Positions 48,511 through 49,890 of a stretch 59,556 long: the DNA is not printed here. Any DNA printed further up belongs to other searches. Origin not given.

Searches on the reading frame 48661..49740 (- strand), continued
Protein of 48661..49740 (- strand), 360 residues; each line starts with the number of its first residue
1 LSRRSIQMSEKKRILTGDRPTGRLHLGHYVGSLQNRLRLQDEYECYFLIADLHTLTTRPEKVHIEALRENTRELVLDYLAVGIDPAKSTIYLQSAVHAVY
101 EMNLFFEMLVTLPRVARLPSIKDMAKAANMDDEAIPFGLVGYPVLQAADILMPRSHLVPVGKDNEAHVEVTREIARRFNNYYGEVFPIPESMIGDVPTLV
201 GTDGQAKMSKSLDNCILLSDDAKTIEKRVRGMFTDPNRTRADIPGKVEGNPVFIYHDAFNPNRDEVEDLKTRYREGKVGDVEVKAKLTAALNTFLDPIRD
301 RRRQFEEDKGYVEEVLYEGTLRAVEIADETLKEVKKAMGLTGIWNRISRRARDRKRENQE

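Call 82: find_homologous_proteins(query=P0126, max_evalue=1e-100)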
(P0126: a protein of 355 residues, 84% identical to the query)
Query P0126 (355 aa): 7810 proteins with E <= 1e-100 among 8000 candidates; the best 120 are listed.
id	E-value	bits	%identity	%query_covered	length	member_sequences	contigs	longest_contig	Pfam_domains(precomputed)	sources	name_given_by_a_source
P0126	1.2e-233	792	100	100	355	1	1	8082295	PF00579.32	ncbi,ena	-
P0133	5.3e-212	721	90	99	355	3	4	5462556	PF00579.32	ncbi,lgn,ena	-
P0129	5.5e-210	714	88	99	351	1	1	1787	PF00579.32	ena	-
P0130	5.8e-210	714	88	99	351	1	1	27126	PF00579.32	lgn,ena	-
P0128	5.9e-210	714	88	99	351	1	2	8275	PF00579.32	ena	-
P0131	6.3e-210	714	89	99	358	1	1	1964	PF00579.32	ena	-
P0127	1.1e-209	713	88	99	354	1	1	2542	PF00579.32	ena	-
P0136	1.4e-206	703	88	97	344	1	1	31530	PF00579.32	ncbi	-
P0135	4.0e-205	698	86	100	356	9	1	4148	PF00579.32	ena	-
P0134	2.2e-202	689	85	99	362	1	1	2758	PF00579.32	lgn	-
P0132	3.2e-201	686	85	99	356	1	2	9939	PF00579.32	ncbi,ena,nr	ncbi:MAG: tryptophan--tRNA ligase [bacterium]|nr:tryptophan--tRNA ligase [bacterium]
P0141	6.9e-201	685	86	98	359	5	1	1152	PF00579.32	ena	-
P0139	1.1e-200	684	82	99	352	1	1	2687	PF00579.32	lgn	-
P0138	4.7e-200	682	83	99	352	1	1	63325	PF00579.32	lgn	-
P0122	6.8e-200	681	84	98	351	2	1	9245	PF00579.32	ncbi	-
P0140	1.1e-199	681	83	100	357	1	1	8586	PF00579.32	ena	-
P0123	1.2e-199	680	84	98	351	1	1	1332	PF00579.32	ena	-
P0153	1.4e-199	680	83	99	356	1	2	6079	PF00579.32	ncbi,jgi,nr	ncbi:tryptophan--tRNA ligase [Candidatus Poribacteria bacterium]|nr:tryptophan--tRNA ligase [Candida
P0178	2.1e-199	680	82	99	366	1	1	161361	PF00579.32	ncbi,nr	ncbi:MAG: tryptophan--tRNA ligase [Candidatus Poribacteria bacterium]|nr:MAG: tryptophan--tRNA ligas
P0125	2.5e-199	679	84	99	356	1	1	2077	PF00579.32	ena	-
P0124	3.8e-199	679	84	95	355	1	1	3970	PF00579.32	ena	-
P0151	3.9e-199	679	82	99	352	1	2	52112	PF00579.32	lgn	-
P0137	5.0e-199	678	83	100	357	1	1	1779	PF00579.32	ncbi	-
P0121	7.5e-199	678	84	98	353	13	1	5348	PF00579.32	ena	-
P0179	1.9e-198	677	82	100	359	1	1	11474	PF00579.32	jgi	-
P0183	6.6e-198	675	82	100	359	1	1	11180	PF00579.32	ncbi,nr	ncbi:MAG: tryptophan--tRNA ligase [bacterium]|nr:tryptophan--tRNA ligase [bacterium]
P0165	6.2e-197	672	82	99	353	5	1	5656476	PF00579.32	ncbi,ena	-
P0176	7.5e-197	671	82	99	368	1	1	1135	PF00579.32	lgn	-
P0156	1.5e-196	670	81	99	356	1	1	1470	PF00579.32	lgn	-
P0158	2.2e-196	670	81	99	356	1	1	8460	PF00579.32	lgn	-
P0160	3.5e-196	669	80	99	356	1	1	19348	PF00579.32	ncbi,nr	ncbi:MAG: tryptophan--tRNA ligase [Fimbriimonadia bacterium]|nr:tryptophan--tRNA ligase [Fimbriimona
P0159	3.6e-196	669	81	99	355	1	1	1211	PF00579.32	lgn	-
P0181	3.8e-196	669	81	98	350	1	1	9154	PF00579.32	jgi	jgi:tryptophanyl-tRNA synthetase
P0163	4.6e-196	669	80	99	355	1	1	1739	PF00579.32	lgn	-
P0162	7.0e-196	668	81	99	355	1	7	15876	PF00579.32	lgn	-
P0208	8.3e-196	668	80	98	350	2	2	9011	PF00579.32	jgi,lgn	jgi:tryptophanyl-tRNA synthetase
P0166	1.3e-195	667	81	99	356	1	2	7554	PF00579.32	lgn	-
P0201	1.8e-195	667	82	99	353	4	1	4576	PF00579.32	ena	-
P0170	2.0e-195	667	80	99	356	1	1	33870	PF00579.32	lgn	-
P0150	5.0e-195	665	82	100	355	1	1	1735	PF00579.32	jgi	jgi:tryptophanyl-tRNA synthetase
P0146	5.2e-195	665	82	100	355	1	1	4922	PF00579.32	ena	-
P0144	5.7e-195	665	82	100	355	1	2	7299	PF00579.32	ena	-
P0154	7.2e-195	665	81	99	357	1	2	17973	PF00579.32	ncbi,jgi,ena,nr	ncbi:MAG: tryptophan--tRNA ligase [Candidatus Latescibacteria bacterium]|jgi:tryptophanyl-tRNA synth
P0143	1.4e-194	664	83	98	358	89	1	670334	PF00579.32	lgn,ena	-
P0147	1.8e-194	663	81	100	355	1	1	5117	PF00579.32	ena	-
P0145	4.0e-194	662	81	100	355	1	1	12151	PF00579.32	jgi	jgi:tryptophanyl-tRNA synthetase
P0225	1.0e-193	661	80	98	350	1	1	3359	PF00579.32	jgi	-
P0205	1.4e-193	661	80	98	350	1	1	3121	PF00579.32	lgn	-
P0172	1.7e-193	660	80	99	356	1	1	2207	PF00579.32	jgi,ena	-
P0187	3.2e-193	659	80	99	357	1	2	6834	PF00579.32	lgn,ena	-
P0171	3.8e-193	659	80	99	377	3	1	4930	PF00579.32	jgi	jgi:tryptophanyl-tRNA synthetase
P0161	6.2e-193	658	80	99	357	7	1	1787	PF00579.32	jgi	jgi:tryptophanyl-tRNA synthetase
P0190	8.4e-193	658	81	98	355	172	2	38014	PF00579.32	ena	-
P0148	8.2e-192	655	81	99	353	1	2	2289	PF00579.32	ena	-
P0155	1.6e-191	654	79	99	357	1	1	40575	PF00579.32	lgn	-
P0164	2.2e-191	653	79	99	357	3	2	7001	PF00579.32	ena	-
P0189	2.9e-191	653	80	97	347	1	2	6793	PF00579.32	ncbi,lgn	-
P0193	3.7e-191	653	79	99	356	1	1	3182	PF00579.32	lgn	-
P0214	1.1e-190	651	79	99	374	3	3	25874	PF00579.32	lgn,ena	-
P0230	1.4e-190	651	82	94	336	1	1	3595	PF00579.32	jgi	jgi:tryptophanyl-tRNA synthetase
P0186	2.5e-190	650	79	99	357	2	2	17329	PF00579.32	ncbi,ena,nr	ncbi:MAG: tryptophan--tRNA ligase [bacterium]|nr:tryptophan--tRNA ligase [bacterium]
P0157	8.5e-190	648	78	99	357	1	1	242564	PF00579.32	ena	-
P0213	9.7e-190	648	78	99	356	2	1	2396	PF00579.32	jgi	-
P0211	1.3e-189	647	80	98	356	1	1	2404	PF00579.32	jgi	jgi:tryptophanyl-tRNA synthetase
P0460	2.1e-189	647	79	98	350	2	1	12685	PF00579.32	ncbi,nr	ncbi:MAG: tryptophan--tRNA ligase [Fimbriimonadales bacterium]|nr:tryptophan--tRNA ligase [Fimbriimo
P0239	2.6e-189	647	79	98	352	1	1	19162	PF00579.32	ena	-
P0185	3.1e-189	646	80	98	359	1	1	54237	PF00579.32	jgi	jgi:tryptophanyl-tRNA synthetase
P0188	3.6e-189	646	80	98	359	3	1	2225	PF00579.32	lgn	-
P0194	3.6e-189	646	81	97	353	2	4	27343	PF00579.32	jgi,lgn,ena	-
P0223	4.5e-189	646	80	98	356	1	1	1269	PF00579.32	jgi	jgi:tryptophanyl-tRNA synthetase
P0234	5.0e-189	646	80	98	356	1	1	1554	PF00579.32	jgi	jgi:tryptophanyl-tRNA synthetase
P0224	5.4e-189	645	78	99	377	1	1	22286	PF00579.32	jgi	jgi:tryptophanyl-tRNA synthetase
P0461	5.7e-189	645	78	99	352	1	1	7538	PF00579.32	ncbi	-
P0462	5.8e-189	645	79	98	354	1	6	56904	PF00579.32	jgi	jgi:tryptophanyl-tRNA synthetase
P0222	6.0e-189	645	78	99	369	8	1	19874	PF00579.32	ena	-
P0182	8.8e-189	645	80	98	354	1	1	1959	PF00579.32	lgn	-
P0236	9.2e-189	645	80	98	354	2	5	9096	PF00579.32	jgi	jgi:tryptophanyl-tRNA synthetase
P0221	1.1e-188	644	80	98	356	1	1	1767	PF00579.32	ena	-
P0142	1.3e-188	644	78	99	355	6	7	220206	PF00579.32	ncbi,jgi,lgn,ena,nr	ncbi:tryptophan--tRNA ligase [Candidatus Poribacteria bacterium]|jgi:tryptophanyl-tRNA synthetase|nr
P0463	1.4e-188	644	78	99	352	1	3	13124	PF00579.32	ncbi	-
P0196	2.3e-188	643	79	99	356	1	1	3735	PF00579.32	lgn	-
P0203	2.6e-188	643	78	99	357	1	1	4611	PF00579.32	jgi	jgi:tryptophanyl-tRNA synthetase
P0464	2.8e-188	643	79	97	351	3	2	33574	PF00579.32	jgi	-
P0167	3.9e-188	643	78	99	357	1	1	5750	PF00579.32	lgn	-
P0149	5.5e-188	642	78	99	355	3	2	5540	PF00579.32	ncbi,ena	-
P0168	6.0e-188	642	77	99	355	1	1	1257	PF00579.32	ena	-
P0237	6.1e-188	642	79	98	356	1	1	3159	PF00579.32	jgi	jgi:tryptophanyl-tRNA synthetase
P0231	6.5e-188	642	79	98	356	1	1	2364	PF00579.32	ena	-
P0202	8.7e-188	641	79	98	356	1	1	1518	PF00579.32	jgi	-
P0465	9.1e-188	641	79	98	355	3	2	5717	PF00579.32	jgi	-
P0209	1.0e-187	641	80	98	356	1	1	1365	PF00579.32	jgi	jgi:tryptophanyl-tRNA synthetase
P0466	1.4e-187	641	78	98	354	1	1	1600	PF00579.32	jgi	jgi:tryptophanyl-tRNA synthetase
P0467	1.4e-187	641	79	98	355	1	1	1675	PF00579.32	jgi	jgi:tryptophanyl-tRNA synthetase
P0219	1.7e-187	640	77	99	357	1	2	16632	PF00579.32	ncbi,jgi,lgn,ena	-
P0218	2.4e-187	640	79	98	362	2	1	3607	PF00579.32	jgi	-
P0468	2.5e-187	640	79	97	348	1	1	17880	PF00579.32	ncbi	-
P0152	2.7e-187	640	78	99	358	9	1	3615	PF00579.32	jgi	jgi:tryptophanyl-tRNA synthetase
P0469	2.8e-187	640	78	99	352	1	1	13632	PF00579.32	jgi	jgi:tryptophanyl-tRNA synthetase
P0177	3.1e-187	640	77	99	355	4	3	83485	PF00579.32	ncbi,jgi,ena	-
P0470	3.5e-187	640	79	99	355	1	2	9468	PF00579.32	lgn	-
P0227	3.5e-187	639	79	98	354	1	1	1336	PF00579.32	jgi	jgi:tryptophanyl-tRNA synthetase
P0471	3.6e-187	639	78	98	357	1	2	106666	PF00579.32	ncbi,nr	ncbi:MAG: tryptophan--tRNA ligase [Fimbriimonadales bacterium]|nr:tryptophan--tRNA ligase [Fimbriimo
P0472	3.8e-187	639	78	98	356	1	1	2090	PF00579.32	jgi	-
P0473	3.8e-187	639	78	99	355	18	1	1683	PF00579.32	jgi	jgi:tryptophanyl-tRNA synthetase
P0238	4.1e-187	639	78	98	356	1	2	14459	PF00579.32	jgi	jgi:tryptophanyl-tRNA synthetase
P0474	4.4e-187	639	79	98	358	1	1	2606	PF00579.32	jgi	jgi:tryptophanyl-tRNA synthetase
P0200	4.8e-187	639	80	97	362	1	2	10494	PF00579.32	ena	-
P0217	5.4e-187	639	79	98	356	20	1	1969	PF00579.32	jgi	jgi:tryptophanyl-tRNA synthetase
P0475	7.7e-187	638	78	99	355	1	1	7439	PF00579.32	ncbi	ncbi:MAG: tryptophan--tRNA ligase [Fimbriimonadales bacterium]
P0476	8.4e-187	638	78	98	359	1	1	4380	PF00579.32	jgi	-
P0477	9.9e-187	638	79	95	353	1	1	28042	PF00579.32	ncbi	ncbi:MAG: tryptophan--tRNA ligase [Anaerolineae bacterium]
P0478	1.0e-186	638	78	98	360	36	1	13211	PF00579.32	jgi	jgi:tryptophanyl-tRNA synthetase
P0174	1.2e-186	638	77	99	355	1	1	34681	PF00579.32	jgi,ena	jgi:tryptophanyl-tRNA synthetase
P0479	1.2e-186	638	77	98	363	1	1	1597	PF00579.32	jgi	jgi:tryptophanyl-tRNA synthetase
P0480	1.3e-186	638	77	99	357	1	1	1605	PF00579.32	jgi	jgi:tryptophanyl-tRNA synthetase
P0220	1.5e-186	637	78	98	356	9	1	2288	PF00579.32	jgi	-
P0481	1.9e-186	637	78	99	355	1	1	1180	PF00579.32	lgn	-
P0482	2.0e-186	637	79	98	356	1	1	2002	PF00579.32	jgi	jgi:tryptophanyl-tRNA synthetase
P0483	2.1e-186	637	78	98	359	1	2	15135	PF00579.32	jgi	-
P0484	2.2e-186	637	78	98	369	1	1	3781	PF00579.32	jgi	jgi:tryptophanyl-tRNA synthetase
